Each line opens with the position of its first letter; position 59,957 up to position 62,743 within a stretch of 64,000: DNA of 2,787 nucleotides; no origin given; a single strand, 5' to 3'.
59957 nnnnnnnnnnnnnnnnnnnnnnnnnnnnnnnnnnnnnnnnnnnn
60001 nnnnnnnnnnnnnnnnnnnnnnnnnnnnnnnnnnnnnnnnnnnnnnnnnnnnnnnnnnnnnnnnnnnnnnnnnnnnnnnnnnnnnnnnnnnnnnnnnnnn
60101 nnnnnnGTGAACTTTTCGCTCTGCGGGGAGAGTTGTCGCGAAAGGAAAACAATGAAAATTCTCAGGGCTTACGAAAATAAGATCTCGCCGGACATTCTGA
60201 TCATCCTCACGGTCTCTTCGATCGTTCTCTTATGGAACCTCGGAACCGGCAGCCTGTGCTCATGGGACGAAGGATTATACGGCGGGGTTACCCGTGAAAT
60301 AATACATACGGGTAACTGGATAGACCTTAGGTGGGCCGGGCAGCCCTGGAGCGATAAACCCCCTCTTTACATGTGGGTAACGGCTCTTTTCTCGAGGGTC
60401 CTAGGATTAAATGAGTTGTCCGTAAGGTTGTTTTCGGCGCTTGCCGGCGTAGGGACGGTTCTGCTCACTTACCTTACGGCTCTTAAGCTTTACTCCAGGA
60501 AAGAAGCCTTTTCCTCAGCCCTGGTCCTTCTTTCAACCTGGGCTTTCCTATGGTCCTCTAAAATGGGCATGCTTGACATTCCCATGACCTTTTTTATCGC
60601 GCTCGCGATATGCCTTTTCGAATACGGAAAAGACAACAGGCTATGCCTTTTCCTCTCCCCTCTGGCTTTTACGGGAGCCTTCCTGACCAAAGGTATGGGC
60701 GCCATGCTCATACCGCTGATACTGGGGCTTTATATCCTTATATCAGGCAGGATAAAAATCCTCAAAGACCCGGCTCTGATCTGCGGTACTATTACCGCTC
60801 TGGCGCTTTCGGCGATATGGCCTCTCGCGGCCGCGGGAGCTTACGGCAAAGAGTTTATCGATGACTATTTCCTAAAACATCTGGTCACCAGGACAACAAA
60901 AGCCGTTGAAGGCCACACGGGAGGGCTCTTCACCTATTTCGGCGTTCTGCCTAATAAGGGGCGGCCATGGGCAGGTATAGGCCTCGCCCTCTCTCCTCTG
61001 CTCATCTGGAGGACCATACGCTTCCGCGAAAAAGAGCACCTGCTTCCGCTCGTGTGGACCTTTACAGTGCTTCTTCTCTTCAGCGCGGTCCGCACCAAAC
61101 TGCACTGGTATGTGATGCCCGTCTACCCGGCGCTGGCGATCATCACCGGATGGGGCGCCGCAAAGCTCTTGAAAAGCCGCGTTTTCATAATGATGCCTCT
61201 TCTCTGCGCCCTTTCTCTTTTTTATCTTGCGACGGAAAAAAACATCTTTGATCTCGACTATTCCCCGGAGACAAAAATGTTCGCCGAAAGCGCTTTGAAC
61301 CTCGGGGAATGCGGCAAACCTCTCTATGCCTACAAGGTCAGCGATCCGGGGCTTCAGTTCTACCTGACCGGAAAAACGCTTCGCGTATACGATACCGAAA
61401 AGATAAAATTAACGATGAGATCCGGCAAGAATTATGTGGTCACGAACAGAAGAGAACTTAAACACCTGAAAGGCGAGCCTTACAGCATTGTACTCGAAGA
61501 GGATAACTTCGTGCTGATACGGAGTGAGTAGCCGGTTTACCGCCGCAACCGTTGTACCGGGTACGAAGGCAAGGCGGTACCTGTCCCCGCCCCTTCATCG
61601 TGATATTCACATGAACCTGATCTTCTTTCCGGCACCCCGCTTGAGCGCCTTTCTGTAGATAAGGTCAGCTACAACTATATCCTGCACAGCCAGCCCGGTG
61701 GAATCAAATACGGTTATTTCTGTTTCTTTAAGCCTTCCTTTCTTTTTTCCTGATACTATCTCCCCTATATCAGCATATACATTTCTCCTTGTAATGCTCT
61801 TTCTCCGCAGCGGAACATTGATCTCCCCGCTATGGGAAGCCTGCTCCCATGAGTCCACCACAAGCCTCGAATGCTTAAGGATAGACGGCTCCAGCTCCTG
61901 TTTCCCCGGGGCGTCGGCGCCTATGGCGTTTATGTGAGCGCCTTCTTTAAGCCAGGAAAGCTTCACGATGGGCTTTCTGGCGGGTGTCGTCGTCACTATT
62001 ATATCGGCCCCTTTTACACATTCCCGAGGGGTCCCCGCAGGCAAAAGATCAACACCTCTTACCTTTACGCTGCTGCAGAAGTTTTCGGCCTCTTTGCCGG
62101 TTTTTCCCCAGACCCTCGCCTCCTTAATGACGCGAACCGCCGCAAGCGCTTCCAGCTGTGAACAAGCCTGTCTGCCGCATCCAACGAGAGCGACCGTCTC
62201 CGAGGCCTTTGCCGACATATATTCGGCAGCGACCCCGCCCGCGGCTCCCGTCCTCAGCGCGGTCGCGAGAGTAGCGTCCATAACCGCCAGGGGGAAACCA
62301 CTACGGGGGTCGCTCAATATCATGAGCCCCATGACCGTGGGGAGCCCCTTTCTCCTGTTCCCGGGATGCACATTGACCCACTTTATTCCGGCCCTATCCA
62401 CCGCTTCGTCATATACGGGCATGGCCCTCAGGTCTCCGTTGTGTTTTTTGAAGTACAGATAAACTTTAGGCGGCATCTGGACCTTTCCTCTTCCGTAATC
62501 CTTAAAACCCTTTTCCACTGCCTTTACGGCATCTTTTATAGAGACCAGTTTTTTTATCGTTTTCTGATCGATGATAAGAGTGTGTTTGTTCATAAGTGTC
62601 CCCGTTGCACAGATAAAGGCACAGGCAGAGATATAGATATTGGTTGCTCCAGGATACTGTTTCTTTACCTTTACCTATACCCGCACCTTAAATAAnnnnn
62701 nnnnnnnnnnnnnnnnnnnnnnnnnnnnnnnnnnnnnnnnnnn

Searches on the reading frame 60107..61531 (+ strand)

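Call 46: search_protein_families(library=pfam, proteins=[window:60107-61531:+], max_evalue=0.00001)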
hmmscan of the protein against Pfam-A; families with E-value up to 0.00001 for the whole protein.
window:60107-61531:+ (474 aa): 2 families
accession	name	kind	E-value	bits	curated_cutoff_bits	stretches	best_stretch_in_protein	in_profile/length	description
PF13231.12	PMT_2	-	3.4e-19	70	26.1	1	83-237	1-159/160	Dolichyl-phosphate-mannose-protein mannosyltransferase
PF02366.24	PMT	-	2e-14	54.2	22.7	1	34-210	4-197/245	Dolichyl-phosphate-mannose-protein mannosyltransferase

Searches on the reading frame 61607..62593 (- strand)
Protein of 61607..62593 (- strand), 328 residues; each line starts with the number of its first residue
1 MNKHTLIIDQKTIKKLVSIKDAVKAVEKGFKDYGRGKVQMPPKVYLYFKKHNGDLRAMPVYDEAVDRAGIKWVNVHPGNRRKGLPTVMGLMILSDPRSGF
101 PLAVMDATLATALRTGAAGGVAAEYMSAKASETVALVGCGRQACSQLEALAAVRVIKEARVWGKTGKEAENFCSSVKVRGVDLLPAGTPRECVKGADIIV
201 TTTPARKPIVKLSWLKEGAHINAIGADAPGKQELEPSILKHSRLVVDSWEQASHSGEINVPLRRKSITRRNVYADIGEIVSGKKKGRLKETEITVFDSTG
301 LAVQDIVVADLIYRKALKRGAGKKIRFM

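Call 46: search_protein_families(library=pfam, proteins=[window:61607-62593:-], max_evalue=0.00001)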
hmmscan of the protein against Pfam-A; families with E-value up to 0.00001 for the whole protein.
window:61607-62593:- (328 aa): 2 families
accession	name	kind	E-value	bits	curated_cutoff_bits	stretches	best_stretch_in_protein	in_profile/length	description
PF02423.21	OCD_Mu_crystall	-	2e-108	362.5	24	1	6-318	4-312/314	Ornithine cyclodeaminase/mu-crystallin family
PF01488.26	Shikimate_DH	-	3.6e-06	27.5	24.3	1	125-219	6-99/138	Shikimate / quinate 5-dehydrogenase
